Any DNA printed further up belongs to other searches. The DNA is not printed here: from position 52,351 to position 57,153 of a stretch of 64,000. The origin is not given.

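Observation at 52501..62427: Minimal two-polypeptide multisubunit RNAP: beta fused to the N-terminal half of beta', with the C-terminal half encoded 2.7 kb downstream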

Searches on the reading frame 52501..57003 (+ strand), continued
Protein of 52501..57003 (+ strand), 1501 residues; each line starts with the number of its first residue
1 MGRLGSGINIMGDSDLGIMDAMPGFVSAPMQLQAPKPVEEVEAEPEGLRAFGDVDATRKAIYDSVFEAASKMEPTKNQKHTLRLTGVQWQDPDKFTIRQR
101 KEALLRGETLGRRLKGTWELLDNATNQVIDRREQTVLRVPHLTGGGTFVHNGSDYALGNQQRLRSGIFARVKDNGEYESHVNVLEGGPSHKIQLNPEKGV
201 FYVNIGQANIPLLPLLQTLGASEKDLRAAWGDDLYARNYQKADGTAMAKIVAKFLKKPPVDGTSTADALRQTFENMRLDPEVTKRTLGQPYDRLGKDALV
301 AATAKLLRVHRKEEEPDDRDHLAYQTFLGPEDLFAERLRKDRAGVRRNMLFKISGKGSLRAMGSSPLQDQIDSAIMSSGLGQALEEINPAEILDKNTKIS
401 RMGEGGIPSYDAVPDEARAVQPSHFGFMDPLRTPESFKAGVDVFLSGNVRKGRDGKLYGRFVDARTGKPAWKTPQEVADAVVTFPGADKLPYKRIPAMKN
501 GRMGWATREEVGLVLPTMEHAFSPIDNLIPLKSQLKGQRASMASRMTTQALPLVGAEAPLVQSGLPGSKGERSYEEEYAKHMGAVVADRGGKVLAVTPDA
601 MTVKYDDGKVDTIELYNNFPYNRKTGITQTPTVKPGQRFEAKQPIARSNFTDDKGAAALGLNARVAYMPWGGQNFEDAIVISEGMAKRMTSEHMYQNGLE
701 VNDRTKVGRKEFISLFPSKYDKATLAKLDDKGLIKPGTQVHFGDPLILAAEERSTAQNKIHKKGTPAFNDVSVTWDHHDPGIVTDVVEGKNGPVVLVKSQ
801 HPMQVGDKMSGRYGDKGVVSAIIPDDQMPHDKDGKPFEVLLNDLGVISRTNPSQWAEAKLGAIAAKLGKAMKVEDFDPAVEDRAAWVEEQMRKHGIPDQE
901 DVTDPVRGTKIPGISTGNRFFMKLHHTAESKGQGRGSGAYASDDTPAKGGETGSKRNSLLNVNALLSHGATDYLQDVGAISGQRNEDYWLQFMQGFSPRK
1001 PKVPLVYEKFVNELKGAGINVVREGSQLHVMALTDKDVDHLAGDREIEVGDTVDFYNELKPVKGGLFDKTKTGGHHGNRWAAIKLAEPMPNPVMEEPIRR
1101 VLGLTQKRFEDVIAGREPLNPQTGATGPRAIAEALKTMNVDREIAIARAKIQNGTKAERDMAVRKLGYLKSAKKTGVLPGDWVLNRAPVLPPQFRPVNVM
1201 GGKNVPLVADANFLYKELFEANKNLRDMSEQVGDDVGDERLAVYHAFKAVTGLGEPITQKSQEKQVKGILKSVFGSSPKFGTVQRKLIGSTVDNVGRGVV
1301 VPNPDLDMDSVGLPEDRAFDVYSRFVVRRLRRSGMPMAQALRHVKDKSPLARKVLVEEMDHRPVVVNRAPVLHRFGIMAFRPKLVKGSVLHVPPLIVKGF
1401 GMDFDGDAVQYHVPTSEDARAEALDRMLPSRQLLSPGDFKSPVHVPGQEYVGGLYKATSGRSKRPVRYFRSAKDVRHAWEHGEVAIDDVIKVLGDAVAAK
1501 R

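Call 29: list_cluster_members(proteins=[P0001, P0003, P0046, P0087, P0074, P0027, P0108, P0120, P0056, P0083])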
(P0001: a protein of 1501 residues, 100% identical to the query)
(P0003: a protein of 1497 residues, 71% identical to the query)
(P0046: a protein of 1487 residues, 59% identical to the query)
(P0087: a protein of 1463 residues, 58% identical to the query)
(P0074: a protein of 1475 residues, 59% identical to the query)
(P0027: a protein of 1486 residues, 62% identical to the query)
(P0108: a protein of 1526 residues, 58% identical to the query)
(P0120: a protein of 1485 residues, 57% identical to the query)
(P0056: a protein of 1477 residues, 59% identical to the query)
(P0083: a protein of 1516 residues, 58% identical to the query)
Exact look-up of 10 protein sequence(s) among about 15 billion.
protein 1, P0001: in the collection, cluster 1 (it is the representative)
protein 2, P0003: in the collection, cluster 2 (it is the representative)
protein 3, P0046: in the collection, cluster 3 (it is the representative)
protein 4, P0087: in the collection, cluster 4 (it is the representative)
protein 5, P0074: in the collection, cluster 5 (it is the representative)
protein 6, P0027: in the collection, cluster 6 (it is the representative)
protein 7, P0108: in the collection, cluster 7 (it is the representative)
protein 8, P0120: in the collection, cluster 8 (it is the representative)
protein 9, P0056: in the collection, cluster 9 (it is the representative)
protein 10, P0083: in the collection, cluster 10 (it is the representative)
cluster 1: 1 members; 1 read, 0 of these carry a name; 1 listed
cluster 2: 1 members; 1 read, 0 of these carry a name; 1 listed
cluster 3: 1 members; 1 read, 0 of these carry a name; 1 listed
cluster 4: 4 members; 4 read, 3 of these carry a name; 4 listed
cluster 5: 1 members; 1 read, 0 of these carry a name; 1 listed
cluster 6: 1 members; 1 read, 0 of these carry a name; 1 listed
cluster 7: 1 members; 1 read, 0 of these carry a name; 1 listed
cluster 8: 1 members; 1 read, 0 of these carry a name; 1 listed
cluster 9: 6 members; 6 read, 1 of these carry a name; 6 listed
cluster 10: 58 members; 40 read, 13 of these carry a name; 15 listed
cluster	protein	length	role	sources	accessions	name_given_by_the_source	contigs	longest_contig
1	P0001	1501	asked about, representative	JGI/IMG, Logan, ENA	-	-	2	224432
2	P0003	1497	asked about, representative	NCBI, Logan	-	-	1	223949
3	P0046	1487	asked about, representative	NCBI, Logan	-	-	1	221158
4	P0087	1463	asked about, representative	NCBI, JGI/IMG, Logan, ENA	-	DNA-directed RNA polymerase subunit beta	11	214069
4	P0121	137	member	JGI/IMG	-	DNA-directed RNA polymerase subunit beta'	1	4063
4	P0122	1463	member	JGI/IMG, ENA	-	DNA-directed RNA polymerase subunit beta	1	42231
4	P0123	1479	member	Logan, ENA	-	-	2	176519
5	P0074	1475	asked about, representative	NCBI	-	-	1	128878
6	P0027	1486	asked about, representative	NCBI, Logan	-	-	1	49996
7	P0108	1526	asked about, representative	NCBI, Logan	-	-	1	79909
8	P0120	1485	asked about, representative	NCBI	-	-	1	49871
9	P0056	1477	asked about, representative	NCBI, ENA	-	-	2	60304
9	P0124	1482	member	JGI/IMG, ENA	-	DNA-directed RNA polymerase subunit beta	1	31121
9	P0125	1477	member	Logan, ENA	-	-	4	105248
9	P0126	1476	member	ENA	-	-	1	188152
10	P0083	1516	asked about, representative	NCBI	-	-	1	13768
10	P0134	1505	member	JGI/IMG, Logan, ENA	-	DNA-directed RNA polymerase beta subunit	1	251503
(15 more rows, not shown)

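Call 30: find_encoding_contigs(protein=P0003, flank=10000, max_places=2)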
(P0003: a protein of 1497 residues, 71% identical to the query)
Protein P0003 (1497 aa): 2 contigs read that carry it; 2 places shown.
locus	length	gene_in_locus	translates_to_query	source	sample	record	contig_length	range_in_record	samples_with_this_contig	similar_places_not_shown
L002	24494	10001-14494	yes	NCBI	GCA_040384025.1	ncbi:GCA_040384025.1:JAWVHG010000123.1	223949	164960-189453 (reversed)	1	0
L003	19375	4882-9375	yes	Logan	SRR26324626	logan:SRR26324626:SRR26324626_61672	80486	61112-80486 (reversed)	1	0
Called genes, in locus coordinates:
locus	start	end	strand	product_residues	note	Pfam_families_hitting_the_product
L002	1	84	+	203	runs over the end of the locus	-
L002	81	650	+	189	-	PF22547:2H-SAK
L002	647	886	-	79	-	PF02599:CsrA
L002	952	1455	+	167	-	PF00961:LAGLIDADG_1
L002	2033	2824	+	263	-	-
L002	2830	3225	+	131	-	-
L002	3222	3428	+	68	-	-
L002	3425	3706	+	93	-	-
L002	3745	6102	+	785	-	PF03477:ATP-cone, PF21995:RNR-II_ins_dom (weak)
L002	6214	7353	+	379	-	-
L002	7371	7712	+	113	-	-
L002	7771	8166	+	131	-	-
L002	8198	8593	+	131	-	-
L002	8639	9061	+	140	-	-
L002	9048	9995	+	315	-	-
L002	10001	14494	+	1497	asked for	PF00562:RNA_pol_Rpb2_6, PF00623:RNA_pol_Rpb1_2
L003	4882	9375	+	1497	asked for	PF00562:RNA_pol_Rpb2_6, PF00623:RNA_pol_Rpb1_2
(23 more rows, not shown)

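Call 31: find_encoding_contigs(protein=P0087, flank=10000, max_places=1)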
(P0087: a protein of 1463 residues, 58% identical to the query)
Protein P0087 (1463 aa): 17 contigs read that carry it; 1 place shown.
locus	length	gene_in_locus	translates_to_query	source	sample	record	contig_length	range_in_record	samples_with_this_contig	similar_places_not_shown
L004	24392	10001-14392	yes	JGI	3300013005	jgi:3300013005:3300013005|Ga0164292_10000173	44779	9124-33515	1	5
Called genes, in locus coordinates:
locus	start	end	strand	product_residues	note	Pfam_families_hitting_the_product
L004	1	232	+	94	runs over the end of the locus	-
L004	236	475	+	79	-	-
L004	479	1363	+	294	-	-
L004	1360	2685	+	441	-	-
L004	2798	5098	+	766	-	PF03477:ATP-cone (faint), PF21995:RNR-II_ins_dom (weak), PF02867:Ribonuc_red_lgC (faint)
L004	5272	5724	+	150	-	-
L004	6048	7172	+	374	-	-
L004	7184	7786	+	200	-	-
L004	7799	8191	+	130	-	-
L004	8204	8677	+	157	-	-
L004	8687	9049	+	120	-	-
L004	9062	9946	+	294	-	-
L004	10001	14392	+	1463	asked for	PF00562:RNA_pol_Rpb2_6, PF00623:RNA_pol_Rpb1_2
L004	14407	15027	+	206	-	-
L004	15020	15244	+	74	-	-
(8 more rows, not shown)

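Call 32: find_encoding_contigs(protein=P0020, flank=10000, max_places=1)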
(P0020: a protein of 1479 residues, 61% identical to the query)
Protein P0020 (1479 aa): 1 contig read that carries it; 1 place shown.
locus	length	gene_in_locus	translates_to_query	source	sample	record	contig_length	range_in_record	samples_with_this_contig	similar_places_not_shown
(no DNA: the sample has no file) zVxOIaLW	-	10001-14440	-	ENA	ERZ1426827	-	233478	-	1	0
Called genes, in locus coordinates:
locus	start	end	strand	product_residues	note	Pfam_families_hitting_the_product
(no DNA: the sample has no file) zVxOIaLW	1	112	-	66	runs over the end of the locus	-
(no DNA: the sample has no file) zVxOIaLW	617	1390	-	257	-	-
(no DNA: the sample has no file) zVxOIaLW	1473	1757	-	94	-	-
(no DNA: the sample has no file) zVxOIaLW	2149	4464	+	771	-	PF03477:ATP-cone, PF02867:Ribonuc_red_lgC (faint)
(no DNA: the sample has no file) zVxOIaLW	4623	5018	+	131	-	-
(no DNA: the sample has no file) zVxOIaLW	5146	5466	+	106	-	-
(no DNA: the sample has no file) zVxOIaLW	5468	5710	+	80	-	-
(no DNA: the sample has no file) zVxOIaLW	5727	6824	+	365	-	-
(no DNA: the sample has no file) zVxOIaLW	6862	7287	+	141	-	-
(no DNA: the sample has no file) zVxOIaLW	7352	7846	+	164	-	PF00085:Thioredoxin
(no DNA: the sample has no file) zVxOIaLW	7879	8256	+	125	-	-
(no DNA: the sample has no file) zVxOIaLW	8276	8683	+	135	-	-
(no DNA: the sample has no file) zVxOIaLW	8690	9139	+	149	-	-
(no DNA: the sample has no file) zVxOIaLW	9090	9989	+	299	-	-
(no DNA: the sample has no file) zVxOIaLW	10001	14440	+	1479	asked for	PF00562:RNA_pol_Rpb2_6, PF00623:RNA_pol_Rpb1_2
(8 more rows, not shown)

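Call 33: find_encoding_contigs(protein=P0134, flank=10000, max_places=1)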
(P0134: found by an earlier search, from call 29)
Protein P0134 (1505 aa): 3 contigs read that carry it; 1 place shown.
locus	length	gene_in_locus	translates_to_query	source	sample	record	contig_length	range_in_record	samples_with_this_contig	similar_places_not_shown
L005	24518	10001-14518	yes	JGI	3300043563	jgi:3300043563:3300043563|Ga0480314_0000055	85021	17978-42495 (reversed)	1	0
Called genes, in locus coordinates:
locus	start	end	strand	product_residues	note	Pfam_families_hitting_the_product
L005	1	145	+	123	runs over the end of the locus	-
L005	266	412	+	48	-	-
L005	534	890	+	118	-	-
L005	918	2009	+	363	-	-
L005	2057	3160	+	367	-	-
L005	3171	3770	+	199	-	-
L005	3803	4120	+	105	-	PF19846:DUF6321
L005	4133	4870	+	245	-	-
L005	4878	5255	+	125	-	-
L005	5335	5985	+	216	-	-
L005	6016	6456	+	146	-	PF03412:Peptidase_C39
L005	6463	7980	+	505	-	-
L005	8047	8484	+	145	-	-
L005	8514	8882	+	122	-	-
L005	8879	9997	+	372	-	-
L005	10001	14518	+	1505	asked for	PF04565:RNA_pol_Rpb2_3 (weak), PF00562:RNA_pol_Rpb2_6, PF00623:RNA_pol_Rpb1_2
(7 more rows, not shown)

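Call 46: find_related_loci(query=window:52501-57003:+, collection=viral_contigs, flank=10000)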
Query window:52501-57003:+ (1501 aa) in viral_contigs; peptide patterns used: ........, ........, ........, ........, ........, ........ (x = any residue, [..] = any of these).
64 stretches matched a pattern; 62 encode a relative of the query (tblastn E <= 1e-3); 62 distinct loci.
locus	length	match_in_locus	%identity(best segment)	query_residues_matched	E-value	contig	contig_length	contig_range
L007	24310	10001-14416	58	21-1493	0e+0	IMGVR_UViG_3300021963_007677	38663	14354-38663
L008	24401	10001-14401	57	27-1493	0e+0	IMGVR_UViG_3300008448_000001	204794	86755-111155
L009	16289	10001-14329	55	47-1493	0e+0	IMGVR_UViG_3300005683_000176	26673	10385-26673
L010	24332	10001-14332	54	49-1493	0e+0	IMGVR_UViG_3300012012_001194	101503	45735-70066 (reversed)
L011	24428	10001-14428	53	13-1494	0e+0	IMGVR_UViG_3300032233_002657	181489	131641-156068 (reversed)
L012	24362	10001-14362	53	35-1493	0e+0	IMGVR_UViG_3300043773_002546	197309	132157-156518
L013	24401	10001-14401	52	26-1493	0e+0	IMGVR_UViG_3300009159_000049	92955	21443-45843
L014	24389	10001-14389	53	31-1493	0e+0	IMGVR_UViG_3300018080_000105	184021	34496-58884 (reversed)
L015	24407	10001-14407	52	19-1493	0e+0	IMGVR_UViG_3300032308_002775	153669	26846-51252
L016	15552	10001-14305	51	55-1493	0e+0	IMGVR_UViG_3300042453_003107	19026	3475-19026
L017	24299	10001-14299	51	57-1493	0e+0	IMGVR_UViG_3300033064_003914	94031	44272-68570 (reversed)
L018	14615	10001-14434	50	35-1493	0e+0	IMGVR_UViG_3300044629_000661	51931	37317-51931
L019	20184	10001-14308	51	57-1496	0e+0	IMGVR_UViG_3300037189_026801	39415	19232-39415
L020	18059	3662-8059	50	18-1495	0e+0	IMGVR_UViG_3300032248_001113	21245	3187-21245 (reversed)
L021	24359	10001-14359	52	41-1495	0e+0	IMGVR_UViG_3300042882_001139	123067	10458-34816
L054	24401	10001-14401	52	26-1493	0e+0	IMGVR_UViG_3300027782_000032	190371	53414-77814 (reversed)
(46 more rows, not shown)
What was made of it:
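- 62 IMG/VR loci, on contigs up to 235 kb (call 46).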

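Call 48: find_encoding_contigs(protein=P0001, flank=10000, max_places=2)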
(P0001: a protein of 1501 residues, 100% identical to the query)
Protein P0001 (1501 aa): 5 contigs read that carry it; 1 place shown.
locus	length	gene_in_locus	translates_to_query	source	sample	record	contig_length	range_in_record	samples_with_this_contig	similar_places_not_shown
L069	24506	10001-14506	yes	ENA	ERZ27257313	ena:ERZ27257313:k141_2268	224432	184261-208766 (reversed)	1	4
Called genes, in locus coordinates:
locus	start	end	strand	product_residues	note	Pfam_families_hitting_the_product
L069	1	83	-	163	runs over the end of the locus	PF02599:CsrA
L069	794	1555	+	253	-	-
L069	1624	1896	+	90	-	-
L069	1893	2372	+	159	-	-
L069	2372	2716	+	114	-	-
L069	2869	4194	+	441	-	PF03477:ATP-cone, PF00268:Ribonuc_red_sm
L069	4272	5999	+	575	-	PF02867:Ribonuc_red_lgC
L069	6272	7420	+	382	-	-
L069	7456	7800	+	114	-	-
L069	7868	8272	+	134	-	-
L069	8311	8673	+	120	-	-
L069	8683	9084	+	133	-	-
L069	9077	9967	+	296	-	-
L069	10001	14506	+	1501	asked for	PF00562:RNA_pol_Rpb2_6, PF00623:RNA_pol_Rpb1_2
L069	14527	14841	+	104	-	-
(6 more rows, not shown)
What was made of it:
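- Checked: The identical protein occurs on 5 contigs (call 48).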

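Call 57: get_annotated_region(hit=H2, flank=6000)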
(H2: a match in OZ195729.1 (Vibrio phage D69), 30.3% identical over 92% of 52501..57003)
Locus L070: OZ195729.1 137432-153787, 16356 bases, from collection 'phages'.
description: Vibrio phage D69 genome assembly, chromosome: VPD69_1.
organism: Vibrio phage D69 (NCBI taxid 3105312)
taxonomy: Viruses
host: -; source: Seawater and oysters mix; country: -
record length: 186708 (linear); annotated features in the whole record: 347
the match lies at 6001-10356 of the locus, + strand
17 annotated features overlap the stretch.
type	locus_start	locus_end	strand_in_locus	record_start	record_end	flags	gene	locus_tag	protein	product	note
CDS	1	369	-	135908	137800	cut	-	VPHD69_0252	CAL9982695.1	DNA helicase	-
CDS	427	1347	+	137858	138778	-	-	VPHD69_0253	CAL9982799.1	hypothetical protein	-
CDS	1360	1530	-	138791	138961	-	-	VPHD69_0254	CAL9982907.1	hypothetical protein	-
CDS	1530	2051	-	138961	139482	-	-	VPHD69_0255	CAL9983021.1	hypothetical protein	-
CDS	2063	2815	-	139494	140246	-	-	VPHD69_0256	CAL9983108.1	metallo-phosphoesterase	-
CDS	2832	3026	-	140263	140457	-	-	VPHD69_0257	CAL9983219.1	hypothetical protein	-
CDS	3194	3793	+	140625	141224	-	-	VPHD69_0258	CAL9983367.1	homing endonuclease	-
CDS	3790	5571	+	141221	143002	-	-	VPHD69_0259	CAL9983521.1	hypothetical protein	-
CDS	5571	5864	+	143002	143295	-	-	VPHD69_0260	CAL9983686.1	hypothetical protein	-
CDS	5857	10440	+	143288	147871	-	-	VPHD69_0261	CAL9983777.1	hypothetical protein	-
CDS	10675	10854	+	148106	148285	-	-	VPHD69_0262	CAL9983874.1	hypothetical protein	-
CDS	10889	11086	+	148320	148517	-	-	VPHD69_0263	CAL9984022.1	hypothetical protein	-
CDS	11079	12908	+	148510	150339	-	-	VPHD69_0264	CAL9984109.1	hypothetical protein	-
CDS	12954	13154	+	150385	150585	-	-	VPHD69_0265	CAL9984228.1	hypothetical protein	-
CDS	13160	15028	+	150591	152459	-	-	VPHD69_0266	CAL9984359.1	hypothetical protein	-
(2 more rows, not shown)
